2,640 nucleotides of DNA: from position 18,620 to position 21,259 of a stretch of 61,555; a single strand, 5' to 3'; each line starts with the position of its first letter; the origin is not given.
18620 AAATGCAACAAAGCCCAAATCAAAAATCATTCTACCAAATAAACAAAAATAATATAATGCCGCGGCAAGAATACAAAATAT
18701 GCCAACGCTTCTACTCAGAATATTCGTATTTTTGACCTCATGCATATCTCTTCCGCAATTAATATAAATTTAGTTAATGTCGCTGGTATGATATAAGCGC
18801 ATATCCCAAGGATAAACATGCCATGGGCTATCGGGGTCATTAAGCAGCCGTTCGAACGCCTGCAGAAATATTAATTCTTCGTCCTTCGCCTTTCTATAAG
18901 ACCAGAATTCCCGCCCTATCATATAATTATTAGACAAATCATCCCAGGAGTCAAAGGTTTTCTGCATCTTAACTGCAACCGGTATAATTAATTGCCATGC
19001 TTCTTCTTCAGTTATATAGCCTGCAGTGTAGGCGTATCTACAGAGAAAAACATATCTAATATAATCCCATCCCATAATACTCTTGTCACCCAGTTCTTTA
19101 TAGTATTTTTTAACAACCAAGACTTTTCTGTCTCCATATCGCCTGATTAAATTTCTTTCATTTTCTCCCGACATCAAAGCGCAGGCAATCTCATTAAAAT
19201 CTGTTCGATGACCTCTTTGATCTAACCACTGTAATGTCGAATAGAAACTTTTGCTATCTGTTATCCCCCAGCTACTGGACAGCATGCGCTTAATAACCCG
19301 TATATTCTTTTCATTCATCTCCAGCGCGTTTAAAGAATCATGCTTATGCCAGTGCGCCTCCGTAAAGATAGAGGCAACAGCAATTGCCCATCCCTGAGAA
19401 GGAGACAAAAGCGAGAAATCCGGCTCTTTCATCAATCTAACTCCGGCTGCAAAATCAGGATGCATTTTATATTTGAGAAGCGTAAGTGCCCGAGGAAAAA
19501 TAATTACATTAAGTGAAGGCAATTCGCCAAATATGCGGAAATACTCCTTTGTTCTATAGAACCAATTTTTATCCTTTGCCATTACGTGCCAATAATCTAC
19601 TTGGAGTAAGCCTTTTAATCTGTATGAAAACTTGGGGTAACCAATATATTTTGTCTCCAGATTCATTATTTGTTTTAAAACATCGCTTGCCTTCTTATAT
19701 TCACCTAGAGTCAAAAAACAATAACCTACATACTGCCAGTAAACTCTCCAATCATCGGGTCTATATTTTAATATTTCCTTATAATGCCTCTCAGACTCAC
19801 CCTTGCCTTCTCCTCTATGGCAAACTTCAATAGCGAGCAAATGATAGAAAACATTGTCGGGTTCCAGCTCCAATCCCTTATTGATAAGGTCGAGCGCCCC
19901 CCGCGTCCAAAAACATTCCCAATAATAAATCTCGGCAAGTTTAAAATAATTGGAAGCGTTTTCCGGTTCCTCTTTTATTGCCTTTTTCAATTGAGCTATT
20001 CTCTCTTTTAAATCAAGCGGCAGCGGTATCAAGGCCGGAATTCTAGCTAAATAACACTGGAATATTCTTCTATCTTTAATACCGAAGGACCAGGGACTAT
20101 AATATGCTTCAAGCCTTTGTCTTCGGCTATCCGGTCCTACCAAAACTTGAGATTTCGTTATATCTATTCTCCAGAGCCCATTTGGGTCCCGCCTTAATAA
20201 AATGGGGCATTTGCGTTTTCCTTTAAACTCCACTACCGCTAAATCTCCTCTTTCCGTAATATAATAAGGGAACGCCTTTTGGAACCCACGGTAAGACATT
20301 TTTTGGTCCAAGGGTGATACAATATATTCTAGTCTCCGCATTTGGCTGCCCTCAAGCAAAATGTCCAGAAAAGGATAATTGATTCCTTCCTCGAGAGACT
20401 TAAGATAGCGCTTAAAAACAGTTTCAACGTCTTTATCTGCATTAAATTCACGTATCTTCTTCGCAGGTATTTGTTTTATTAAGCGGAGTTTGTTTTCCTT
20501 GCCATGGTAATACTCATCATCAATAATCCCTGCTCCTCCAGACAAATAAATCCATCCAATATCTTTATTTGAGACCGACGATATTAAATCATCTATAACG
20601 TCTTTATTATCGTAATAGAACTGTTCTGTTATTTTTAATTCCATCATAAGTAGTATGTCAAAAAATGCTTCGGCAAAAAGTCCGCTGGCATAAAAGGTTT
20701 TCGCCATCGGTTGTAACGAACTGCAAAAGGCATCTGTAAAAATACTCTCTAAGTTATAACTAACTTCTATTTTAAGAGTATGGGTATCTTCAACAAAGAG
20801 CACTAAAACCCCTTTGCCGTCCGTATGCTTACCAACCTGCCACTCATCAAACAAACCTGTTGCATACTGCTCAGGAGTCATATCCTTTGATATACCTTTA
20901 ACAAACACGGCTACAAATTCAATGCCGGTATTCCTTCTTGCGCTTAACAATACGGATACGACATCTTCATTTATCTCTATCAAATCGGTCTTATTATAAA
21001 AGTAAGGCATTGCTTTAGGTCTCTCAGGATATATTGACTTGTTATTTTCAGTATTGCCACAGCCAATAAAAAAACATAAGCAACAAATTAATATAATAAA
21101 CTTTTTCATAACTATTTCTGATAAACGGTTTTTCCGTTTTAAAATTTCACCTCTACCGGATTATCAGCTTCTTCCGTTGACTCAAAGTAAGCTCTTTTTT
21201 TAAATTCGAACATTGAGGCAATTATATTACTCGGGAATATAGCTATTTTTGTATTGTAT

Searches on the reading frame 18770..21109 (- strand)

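Call 18: search_protein_families(library=ncbifam, max_evalue=1e-20, proteins=[window:18770-21109:-])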
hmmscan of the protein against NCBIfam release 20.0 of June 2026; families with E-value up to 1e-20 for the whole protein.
window:18770-21109:- (779 aa): 0 families

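Call 71: search_protein_families(library=pfam, max_evalue=0.00001, proteins=[window:18770-21109:-])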
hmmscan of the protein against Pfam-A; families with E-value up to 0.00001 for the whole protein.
window:18770-21109:- (779 aa): 3 families
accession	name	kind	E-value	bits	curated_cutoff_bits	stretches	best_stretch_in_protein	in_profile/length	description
PF06889.16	DUF1266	-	7.1e-41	140.7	27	1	609-768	1-175/175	Protein of unknown function (DUF1266)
PF04536.20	TPM_phosphatase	-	1.5e-15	57.8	22.1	1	49-152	15-118/125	TPM domain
PF14559.12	TPR_19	-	6e-06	26.9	25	0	441-483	12-53/68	Tetratricopeptide repeat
